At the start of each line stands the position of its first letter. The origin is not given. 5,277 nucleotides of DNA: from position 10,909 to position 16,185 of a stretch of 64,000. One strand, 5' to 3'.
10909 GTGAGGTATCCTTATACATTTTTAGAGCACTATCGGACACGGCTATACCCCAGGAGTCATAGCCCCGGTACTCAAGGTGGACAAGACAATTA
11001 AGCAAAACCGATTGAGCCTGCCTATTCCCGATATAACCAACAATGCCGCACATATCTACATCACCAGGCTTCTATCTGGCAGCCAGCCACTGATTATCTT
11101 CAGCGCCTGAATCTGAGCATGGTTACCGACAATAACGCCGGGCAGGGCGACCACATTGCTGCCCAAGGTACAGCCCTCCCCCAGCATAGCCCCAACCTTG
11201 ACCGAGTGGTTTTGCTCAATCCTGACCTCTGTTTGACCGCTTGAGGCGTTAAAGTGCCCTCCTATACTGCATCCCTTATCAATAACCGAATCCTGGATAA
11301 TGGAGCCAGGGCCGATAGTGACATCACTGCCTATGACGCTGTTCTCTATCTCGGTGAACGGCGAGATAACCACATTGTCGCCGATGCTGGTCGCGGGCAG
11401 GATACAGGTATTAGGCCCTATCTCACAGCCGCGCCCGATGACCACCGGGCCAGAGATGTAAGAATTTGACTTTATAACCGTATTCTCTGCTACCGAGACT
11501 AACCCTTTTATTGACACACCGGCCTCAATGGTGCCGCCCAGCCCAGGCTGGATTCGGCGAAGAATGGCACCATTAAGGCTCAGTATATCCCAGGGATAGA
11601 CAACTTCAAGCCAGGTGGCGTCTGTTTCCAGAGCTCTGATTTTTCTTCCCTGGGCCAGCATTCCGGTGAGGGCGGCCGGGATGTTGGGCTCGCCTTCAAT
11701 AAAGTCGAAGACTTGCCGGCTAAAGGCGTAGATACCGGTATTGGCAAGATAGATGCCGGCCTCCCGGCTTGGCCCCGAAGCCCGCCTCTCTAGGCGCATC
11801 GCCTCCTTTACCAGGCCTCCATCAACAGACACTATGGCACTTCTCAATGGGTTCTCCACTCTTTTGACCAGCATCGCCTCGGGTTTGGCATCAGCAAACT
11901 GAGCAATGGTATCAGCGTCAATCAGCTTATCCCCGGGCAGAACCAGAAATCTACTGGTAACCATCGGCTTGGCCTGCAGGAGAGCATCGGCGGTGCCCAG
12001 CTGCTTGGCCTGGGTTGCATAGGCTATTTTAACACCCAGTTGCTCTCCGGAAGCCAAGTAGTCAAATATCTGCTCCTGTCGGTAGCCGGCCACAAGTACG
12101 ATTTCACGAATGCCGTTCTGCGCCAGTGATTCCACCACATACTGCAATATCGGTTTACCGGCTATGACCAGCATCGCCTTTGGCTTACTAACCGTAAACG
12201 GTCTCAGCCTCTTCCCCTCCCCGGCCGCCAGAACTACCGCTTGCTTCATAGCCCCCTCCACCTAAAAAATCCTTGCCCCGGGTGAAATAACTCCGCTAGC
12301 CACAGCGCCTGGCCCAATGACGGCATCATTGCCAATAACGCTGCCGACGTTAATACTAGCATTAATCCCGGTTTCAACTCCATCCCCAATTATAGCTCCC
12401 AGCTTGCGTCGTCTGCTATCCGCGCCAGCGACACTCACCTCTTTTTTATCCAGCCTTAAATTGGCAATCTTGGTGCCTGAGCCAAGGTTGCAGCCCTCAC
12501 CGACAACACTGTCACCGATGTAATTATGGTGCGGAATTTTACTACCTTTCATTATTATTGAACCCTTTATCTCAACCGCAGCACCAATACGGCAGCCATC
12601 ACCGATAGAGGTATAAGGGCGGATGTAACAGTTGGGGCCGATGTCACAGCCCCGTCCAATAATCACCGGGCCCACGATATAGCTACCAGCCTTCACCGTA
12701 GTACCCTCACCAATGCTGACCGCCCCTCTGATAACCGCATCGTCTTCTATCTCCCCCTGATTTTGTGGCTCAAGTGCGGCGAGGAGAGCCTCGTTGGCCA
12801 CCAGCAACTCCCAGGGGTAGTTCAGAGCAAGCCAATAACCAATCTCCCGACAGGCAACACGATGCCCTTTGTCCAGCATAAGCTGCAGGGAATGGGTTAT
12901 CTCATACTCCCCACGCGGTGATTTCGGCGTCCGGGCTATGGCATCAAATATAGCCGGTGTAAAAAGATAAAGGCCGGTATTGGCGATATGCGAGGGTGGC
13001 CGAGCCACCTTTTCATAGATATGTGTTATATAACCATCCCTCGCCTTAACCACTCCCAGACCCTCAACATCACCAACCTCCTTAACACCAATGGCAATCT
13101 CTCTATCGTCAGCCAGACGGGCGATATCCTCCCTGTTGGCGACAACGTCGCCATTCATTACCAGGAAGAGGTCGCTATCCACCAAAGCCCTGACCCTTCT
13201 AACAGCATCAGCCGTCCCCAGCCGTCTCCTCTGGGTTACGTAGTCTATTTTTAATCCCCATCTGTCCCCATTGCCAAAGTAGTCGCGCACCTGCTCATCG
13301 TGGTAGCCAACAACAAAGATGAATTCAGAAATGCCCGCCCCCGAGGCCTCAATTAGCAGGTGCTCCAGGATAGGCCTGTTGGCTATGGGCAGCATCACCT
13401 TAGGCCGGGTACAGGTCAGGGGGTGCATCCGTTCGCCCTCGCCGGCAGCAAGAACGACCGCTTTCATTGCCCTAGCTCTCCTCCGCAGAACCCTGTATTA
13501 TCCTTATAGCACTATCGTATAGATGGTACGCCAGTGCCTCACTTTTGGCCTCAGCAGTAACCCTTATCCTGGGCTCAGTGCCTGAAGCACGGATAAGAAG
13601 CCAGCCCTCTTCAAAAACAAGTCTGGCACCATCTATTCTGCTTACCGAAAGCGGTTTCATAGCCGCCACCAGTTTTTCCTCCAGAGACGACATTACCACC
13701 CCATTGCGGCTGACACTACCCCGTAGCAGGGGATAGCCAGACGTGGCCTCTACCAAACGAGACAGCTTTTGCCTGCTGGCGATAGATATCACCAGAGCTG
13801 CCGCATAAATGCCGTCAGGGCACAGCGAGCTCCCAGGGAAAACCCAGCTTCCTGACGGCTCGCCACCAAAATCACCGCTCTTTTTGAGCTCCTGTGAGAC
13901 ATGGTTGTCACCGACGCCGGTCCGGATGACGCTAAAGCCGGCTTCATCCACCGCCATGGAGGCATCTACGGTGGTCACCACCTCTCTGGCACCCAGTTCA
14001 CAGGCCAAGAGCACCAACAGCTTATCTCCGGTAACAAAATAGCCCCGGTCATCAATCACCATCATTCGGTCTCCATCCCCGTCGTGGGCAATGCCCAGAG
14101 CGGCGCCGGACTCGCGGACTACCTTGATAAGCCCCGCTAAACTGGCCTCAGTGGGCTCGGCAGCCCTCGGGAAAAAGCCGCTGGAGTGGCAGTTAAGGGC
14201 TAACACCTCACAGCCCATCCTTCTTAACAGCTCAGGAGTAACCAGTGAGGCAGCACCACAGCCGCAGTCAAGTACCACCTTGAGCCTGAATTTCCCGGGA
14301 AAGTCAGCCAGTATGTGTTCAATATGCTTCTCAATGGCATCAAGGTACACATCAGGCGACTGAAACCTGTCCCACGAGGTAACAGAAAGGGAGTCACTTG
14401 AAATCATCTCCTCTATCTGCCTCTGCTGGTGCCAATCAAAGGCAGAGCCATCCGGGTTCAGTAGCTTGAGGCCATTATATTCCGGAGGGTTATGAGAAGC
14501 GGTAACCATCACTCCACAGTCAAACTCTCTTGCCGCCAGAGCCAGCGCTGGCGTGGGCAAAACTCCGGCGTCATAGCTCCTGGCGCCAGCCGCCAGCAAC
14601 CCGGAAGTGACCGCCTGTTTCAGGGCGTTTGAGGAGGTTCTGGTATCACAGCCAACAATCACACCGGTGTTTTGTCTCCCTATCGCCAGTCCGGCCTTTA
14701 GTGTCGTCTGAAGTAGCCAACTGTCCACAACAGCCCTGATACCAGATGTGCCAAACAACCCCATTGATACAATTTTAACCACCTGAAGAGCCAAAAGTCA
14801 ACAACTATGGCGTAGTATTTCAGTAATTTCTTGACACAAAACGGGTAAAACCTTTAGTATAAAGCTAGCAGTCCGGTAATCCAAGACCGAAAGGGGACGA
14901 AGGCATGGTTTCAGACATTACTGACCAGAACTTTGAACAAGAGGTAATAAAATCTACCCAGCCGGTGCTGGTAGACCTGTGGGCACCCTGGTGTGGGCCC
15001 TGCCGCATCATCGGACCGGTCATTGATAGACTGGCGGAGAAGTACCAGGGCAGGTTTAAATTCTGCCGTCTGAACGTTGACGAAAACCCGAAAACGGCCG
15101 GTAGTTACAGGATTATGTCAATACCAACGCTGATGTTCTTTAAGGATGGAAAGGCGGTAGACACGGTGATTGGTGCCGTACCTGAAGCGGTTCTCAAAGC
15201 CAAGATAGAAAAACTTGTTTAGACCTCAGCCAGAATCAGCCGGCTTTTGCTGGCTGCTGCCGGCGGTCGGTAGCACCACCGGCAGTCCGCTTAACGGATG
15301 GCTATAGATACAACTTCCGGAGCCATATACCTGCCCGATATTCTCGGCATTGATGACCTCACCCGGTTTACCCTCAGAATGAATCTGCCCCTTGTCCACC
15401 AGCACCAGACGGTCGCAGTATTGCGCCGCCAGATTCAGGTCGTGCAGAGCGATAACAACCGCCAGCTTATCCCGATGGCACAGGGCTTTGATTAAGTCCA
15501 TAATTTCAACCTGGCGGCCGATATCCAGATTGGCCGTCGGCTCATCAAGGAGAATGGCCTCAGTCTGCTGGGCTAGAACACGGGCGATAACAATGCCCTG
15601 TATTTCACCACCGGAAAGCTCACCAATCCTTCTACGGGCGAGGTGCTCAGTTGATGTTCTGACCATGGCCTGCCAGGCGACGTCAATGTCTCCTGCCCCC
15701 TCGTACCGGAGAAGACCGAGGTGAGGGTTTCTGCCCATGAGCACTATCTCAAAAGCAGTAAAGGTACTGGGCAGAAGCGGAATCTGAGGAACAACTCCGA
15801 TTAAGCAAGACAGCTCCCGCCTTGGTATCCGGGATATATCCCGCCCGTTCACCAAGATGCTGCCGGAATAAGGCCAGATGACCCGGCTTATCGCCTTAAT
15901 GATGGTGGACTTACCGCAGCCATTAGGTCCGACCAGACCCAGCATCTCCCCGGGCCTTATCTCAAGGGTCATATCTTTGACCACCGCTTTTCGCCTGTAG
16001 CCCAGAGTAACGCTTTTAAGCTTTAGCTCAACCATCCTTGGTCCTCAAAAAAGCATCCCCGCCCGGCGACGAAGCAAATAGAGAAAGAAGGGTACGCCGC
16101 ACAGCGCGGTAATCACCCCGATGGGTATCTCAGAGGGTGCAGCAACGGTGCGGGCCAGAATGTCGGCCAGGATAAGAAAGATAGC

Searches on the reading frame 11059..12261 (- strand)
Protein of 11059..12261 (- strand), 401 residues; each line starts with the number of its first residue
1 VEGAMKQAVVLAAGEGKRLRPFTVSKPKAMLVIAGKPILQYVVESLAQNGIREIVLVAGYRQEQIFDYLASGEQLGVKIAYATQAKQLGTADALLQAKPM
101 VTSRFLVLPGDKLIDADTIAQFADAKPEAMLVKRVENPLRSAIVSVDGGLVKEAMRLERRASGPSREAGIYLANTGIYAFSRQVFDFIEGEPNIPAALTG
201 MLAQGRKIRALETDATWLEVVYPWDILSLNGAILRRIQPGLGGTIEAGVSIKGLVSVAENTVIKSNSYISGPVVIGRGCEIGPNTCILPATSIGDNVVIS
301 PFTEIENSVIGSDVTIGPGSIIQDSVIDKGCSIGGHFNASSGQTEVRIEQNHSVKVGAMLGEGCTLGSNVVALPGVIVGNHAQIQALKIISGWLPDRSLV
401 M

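Call 65: search_protein_families(library=pfam, proteins=[window:11059-12261:-], max_evalue=0.00001)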
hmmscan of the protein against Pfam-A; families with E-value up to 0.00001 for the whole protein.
window:11059-12261:- (401 aa): 6 families
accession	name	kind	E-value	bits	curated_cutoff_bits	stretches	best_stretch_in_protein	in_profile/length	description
PF00483.29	NTP_transferase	-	1.3e-31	110.5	21.2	1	8-220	2-229/245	Nucleotidyl transferase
PF00132.30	Hexapep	-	1.1e-20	72.8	27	1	273-306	2-35/36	Bacterial transferase hexapeptide (six repeats)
PF25084.1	LbH_EIF2B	-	1.6e-15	57.4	54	2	247-337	14-103/105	EIF2B subunit epsilon LbH domain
PF12804.13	NTP_transf_3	-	1.1e-14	55.3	27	1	8-129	1-117/160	MobA-like NTP transferase domain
PF24894.1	Hexapep_GlmU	-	2e-06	28.3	23.3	0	292-334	36-78/104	GlmU-like, C-terminal hexapeptide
PF25087.1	GMPPB_C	-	6.2e-06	26.3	39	0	295-333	3-42/110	GMPPB C-terminal domain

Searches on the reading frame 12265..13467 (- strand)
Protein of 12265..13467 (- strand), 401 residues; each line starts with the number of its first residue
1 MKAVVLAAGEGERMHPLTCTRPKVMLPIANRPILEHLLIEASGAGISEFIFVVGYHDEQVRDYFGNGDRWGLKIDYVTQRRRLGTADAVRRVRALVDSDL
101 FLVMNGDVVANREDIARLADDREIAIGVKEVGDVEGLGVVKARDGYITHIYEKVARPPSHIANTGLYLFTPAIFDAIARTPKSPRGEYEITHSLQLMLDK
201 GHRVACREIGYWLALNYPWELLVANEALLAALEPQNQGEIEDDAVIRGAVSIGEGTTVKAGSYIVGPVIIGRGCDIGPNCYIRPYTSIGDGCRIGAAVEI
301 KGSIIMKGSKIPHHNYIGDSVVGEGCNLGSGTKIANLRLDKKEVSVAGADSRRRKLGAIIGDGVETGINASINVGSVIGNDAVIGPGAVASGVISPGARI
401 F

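Call 65: search_protein_families(library=pfam, proteins=[window:12265-13467:-], max_evalue=0.00001)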
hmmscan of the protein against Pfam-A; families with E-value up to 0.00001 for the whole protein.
window:12265-13467:- (401 aa): 5 families
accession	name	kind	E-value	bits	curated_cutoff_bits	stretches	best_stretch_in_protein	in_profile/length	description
PF00483.29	NTP_transferase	-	2.9e-37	129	21.2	1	2-213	1-227/245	Nucleotidyl transferase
PF00132.30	Hexapep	-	2.7e-19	68.4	27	2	250-283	2-35/36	Bacterial transferase hexapeptide (six repeats)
PF25084.1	LbH_EIF2B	-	1.1e-18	67.7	54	3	239-307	11-77/105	EIF2B subunit epsilon LbH domain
PF12804.13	NTP_transf_3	-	1.2e-11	45.5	27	1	3-122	1-111/160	MobA-like NTP transferase domain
PF25087.1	GMPPB_C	-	5.5e-07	29.7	39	1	264-346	1-83/110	GMPPB C-terminal domain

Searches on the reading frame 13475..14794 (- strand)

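Call 65: search_protein_families(library=pfam, proteins=[window:13475-14794:-], max_evalue=0.00001)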
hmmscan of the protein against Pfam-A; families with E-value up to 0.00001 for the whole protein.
window:13475-14794:- (440 aa): 4 families
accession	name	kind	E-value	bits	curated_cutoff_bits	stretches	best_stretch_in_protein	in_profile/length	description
PF02878.22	PGM_PMM_I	-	8.7e-33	113.4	22.5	1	13-134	3-134/138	Phosphoglucomutase/phosphomannomutase, alpha/beta/alpha domain I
PF02879.22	PGM_PMM_II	-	9.9e-25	87.5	29.3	1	156-251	2-103/103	Phosphoglucomutase/phosphomannomutase, alpha/beta/alpha domain II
PF02880.22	PGM_PMM_III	-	5.5e-16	59.2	20.7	1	256-349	2-109/115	Phosphoglucomutase/phosphomannomutase, alpha/beta/alpha domain III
PF00408.26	PGM_PMM_IV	-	1e-10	42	23.1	1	374-424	11-60/68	Phosphoglucomutase/phosphomannomutase, C-terminal domain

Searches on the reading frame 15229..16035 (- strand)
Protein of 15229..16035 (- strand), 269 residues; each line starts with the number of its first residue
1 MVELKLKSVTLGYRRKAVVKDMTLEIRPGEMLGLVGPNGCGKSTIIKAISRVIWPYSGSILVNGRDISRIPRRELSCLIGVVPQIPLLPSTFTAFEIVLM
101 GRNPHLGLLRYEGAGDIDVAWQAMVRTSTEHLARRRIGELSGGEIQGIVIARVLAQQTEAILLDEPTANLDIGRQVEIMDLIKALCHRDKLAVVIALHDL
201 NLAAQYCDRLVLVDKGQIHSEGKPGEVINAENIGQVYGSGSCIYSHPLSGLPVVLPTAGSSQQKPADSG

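Call 66: search_protein_families(library=pfam, proteins=[window:15229-16035:-], max_evalue=0.00001)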
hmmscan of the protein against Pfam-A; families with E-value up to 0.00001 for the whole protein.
window:15229-16035:- (269 aa): 3 families
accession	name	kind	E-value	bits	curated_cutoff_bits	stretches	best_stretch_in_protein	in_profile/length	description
PF00005.33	ABC_tran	-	2.1e-30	106.5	25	1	19-168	1-137/137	ABC transporter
PF13304.12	AAA_21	-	3.9e-10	40.7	27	0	33-68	3-40/304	AAA domain, putative AbiEii toxin, Type IV TA system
PF02463.25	SMC_N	-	2.3e-06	27.6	40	0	31-50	26-45/220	RecF/RecN/SMC N terminal domain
